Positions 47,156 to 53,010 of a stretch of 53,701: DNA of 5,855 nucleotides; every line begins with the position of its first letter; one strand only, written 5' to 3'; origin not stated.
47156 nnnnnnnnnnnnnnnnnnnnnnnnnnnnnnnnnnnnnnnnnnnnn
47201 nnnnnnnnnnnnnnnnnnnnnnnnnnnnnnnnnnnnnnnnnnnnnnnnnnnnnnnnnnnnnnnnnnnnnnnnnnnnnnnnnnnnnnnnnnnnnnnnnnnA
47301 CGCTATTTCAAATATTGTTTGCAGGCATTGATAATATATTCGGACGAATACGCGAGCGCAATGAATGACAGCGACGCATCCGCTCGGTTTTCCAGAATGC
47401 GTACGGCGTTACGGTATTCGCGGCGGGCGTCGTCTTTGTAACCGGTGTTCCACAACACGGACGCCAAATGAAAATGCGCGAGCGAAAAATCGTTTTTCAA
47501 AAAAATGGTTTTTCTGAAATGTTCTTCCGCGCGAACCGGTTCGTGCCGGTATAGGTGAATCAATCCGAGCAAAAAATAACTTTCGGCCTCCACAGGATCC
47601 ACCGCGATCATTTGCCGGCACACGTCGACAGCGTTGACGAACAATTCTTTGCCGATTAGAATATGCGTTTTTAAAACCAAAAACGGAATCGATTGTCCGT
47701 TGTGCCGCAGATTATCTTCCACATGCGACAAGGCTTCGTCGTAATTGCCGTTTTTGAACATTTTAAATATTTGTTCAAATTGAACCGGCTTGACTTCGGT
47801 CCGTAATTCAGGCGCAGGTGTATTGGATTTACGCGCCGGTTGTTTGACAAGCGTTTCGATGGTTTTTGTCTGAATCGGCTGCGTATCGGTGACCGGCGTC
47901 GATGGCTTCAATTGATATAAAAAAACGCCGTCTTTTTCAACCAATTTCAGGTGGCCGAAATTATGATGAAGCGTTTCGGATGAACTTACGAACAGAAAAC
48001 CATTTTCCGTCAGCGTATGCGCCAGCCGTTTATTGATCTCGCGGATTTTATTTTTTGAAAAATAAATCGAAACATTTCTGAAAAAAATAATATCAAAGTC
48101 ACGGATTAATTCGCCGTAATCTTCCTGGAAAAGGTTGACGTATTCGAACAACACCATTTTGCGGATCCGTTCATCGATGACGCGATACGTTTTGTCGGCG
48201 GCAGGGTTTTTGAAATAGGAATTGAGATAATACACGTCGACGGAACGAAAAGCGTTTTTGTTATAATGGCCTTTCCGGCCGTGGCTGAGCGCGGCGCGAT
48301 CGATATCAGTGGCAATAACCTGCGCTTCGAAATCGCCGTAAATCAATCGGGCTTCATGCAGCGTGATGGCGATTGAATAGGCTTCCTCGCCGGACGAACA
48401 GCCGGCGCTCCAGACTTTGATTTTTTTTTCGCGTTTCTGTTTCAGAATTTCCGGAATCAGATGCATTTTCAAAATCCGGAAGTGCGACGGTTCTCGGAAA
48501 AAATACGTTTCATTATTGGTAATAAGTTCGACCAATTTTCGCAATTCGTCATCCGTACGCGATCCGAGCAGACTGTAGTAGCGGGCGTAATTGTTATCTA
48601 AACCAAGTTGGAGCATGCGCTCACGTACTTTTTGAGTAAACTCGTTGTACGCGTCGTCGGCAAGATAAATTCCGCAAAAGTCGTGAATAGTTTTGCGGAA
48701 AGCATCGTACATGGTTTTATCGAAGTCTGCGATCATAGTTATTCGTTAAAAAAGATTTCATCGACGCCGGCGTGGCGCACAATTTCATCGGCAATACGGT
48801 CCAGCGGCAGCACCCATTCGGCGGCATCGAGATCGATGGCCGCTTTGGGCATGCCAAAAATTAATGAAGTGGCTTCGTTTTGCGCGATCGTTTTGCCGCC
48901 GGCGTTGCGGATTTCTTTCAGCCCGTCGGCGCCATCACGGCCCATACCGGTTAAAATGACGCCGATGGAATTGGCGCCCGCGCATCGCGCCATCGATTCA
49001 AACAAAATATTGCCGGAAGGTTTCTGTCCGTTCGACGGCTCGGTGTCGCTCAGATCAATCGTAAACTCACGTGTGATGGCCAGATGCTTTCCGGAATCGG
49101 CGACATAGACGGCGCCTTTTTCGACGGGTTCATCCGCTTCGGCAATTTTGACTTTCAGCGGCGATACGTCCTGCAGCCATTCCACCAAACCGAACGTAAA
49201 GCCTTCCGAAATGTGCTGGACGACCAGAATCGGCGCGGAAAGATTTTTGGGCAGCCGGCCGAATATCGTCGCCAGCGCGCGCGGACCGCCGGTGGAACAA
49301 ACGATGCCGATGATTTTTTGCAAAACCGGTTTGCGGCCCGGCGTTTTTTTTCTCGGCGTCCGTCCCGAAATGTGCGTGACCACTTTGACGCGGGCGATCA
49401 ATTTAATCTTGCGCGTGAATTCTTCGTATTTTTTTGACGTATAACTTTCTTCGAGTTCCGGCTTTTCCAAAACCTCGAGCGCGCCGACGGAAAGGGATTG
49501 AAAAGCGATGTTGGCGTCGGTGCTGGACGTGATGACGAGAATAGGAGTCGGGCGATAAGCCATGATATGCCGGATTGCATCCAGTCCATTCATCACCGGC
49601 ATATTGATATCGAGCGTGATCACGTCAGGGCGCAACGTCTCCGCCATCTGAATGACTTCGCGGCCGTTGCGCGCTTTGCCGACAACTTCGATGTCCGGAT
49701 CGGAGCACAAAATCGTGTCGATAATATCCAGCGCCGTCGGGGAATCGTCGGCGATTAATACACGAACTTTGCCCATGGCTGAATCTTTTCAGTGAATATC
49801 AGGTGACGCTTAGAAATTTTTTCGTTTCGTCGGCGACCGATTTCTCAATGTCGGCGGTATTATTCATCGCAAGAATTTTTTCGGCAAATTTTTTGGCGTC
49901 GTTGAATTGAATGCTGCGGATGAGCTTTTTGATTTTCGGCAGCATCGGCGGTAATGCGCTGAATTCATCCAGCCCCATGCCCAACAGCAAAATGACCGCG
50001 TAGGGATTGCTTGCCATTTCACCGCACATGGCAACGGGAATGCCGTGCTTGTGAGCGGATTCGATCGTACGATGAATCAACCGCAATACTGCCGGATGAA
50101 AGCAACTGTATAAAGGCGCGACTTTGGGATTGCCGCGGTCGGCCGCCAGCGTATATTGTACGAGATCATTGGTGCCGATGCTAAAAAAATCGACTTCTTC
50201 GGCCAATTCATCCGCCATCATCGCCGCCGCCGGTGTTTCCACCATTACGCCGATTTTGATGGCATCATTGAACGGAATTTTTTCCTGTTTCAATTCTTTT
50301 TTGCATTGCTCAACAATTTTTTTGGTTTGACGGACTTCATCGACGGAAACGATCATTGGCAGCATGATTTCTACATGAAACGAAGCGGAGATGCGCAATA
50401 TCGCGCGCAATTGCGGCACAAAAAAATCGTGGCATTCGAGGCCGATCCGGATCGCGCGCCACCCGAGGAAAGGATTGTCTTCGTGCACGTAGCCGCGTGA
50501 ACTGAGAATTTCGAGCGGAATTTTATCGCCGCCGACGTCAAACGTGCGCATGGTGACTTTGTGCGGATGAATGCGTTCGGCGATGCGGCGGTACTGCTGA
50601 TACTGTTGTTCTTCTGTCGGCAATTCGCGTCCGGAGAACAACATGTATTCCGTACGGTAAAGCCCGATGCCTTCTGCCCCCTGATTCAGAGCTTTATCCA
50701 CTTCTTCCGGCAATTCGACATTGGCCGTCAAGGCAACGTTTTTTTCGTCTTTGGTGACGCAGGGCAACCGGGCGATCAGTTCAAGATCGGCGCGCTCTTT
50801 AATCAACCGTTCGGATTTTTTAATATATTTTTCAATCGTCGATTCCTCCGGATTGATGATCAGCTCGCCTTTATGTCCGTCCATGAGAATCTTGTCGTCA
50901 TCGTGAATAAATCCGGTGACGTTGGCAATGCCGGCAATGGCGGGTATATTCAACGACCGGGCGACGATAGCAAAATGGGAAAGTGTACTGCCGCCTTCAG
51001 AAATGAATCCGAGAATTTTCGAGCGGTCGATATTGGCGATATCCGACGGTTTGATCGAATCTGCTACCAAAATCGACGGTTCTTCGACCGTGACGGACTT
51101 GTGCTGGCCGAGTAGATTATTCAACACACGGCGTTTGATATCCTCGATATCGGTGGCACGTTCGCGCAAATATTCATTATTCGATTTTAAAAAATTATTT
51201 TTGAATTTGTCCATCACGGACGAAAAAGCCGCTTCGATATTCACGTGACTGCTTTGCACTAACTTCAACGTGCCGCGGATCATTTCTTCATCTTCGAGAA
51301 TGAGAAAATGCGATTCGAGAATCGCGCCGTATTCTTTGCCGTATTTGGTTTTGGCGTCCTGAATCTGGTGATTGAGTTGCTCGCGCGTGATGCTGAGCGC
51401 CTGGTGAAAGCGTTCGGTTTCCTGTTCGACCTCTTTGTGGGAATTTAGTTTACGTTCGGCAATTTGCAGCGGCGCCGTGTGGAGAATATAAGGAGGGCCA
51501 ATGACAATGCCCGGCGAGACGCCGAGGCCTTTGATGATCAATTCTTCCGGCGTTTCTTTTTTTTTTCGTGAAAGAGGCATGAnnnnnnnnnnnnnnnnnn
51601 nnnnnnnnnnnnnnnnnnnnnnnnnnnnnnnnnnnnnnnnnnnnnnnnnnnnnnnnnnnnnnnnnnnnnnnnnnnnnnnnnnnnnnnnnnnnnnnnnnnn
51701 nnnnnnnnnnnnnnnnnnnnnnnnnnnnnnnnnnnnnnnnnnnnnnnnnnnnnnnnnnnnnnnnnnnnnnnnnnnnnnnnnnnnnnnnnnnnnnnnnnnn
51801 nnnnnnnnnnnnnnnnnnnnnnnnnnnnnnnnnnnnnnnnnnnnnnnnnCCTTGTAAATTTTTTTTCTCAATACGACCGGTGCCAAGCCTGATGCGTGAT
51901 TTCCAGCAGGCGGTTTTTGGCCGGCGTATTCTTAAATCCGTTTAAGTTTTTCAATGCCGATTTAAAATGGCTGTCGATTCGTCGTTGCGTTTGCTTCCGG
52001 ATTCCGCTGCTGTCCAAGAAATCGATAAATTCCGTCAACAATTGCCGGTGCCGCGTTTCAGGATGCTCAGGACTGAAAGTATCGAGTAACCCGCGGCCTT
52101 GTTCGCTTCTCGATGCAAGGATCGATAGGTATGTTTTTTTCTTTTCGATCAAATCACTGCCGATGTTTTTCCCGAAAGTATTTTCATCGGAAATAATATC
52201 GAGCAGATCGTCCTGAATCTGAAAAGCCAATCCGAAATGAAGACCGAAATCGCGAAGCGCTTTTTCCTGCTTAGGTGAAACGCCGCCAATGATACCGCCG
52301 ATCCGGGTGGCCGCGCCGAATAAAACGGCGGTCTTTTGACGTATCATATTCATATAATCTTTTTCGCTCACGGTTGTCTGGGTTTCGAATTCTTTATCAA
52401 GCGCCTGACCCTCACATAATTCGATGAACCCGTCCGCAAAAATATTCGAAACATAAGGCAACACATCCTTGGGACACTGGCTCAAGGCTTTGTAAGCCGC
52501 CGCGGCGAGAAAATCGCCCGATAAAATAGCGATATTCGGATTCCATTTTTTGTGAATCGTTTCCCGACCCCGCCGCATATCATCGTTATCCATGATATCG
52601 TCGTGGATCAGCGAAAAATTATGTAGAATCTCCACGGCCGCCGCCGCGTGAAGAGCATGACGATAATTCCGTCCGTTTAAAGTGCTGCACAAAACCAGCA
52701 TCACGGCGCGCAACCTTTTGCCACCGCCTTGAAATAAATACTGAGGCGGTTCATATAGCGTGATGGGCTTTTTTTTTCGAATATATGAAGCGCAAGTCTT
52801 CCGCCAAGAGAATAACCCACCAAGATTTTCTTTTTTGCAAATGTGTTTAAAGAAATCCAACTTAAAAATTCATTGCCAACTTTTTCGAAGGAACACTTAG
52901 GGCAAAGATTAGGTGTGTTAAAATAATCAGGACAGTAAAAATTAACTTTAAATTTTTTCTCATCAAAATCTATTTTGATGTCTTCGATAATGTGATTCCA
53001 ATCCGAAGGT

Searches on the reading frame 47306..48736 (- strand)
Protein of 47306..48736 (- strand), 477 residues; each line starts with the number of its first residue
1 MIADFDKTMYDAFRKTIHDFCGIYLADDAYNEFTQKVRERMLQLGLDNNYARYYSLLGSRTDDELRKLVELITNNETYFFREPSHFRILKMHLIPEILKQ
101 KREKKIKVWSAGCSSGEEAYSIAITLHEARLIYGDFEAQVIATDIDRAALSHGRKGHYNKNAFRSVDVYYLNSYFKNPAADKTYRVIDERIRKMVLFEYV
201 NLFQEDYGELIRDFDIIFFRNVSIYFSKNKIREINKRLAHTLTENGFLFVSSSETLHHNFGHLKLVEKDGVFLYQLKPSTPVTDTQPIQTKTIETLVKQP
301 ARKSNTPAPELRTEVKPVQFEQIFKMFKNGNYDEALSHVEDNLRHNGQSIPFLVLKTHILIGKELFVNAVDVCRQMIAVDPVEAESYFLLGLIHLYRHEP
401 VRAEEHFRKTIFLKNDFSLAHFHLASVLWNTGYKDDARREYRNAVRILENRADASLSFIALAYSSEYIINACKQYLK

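Call 13: search_protein_families(library=pfam, proteins=[window:47306-48736:-], max_evalue=0.001)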
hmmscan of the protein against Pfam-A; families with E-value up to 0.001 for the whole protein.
window:47306-48736:- (477 aa): 5 families
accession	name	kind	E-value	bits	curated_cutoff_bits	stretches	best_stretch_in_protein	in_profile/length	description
PF01739.24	CheR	-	6e-52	176.4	27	1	75-267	1-190/195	CheR methyltransferase, SAM binding domain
PF07719.23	TPR_2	-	1.5e-09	37.6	27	0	419-450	2-33/34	Tetratricopeptide repeat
PF00515.34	TPR_1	-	0.00016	21.8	27.8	0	384-411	1-28/34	Tetratricopeptide repeat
PF13424.12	TPR_12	-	0.00018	22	30.1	0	364-410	24-71/77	Tetratricopeptide repeat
PF13414.12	TPR_11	-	0.00049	20.2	26.8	0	377-394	21-38/42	TPR repeat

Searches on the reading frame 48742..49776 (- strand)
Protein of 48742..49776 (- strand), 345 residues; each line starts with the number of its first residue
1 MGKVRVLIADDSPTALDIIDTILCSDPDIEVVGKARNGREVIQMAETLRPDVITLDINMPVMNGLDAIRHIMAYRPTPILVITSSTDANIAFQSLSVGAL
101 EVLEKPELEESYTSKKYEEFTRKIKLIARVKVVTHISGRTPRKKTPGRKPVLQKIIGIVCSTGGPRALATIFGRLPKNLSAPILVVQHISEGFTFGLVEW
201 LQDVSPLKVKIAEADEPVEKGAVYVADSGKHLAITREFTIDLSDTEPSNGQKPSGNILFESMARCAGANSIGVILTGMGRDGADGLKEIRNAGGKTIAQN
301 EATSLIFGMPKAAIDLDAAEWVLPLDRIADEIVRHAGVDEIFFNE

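Call 13: search_protein_families(library=pfam, proteins=[window:48742-49776:-], max_evalue=0.001)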
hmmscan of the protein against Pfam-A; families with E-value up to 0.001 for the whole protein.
window:48742-49776:- (345 aa): 2 families
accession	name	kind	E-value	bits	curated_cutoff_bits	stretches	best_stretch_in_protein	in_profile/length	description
PF01339.22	CheB_methylest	-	2.7e-60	203.5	24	1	156-332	1-174/174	CheB methylesterase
PF00072.30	Response_reg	-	1.4e-22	80.4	30.2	1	6-108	1-102/111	Response regulator receiver domain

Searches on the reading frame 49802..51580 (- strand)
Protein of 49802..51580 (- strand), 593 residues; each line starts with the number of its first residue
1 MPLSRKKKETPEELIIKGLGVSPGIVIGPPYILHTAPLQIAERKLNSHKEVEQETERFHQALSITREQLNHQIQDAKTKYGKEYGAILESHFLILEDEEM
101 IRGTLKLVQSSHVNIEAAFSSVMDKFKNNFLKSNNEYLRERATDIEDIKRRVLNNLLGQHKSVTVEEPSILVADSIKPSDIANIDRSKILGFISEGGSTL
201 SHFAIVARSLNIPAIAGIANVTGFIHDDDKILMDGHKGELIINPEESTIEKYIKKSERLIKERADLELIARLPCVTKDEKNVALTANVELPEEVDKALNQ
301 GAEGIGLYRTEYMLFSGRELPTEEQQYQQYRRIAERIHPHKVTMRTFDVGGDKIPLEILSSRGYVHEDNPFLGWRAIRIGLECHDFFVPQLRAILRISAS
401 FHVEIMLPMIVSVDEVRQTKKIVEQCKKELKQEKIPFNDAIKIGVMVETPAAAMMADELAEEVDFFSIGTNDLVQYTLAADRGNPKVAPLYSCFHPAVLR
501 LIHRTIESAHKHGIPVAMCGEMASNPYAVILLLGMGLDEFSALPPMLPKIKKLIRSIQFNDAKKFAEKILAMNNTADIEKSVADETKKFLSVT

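Call 13: search_protein_families(library=pfam, proteins=[window:49802-51580:-], max_evalue=0.001)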
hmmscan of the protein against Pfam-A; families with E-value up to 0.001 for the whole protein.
window:49802-51580:- (593 aa): 4 families
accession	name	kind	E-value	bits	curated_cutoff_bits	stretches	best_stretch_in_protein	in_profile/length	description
PF02896.24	PEP-utilizers_C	-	2.1e-108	362.4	22.8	1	269-558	7-292/293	PEP-utilising enzyme, PEP-binding domain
PF05524.18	PEP-utilisers_N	-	1e-27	97.1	24.4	1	17-141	1-121/121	PEP-utilising enzyme, N-terminal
PF00391.29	PEP-utilizers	-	2.9e-21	75.3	23.1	1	166-238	2-72/72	PEP-utilising enzyme, mobile domain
PF03328.21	HpcH_HpaI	-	0.0003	20.6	25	1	404-475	87-156/221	HpcH/HpaI aldolase/citrate lyase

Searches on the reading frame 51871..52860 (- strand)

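Call 13: search_protein_families(library=pfam, proteins=[window:51871-52860:-], max_evalue=0.001)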
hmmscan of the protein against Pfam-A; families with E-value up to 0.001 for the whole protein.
window:51871-52860:- (330 aa): 1 family
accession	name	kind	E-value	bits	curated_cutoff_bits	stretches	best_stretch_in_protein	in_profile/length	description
PF00348.22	polyprenyl_synt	-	3.6e-71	239.8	27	1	35-263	4-235/251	Polyprenyl synthetase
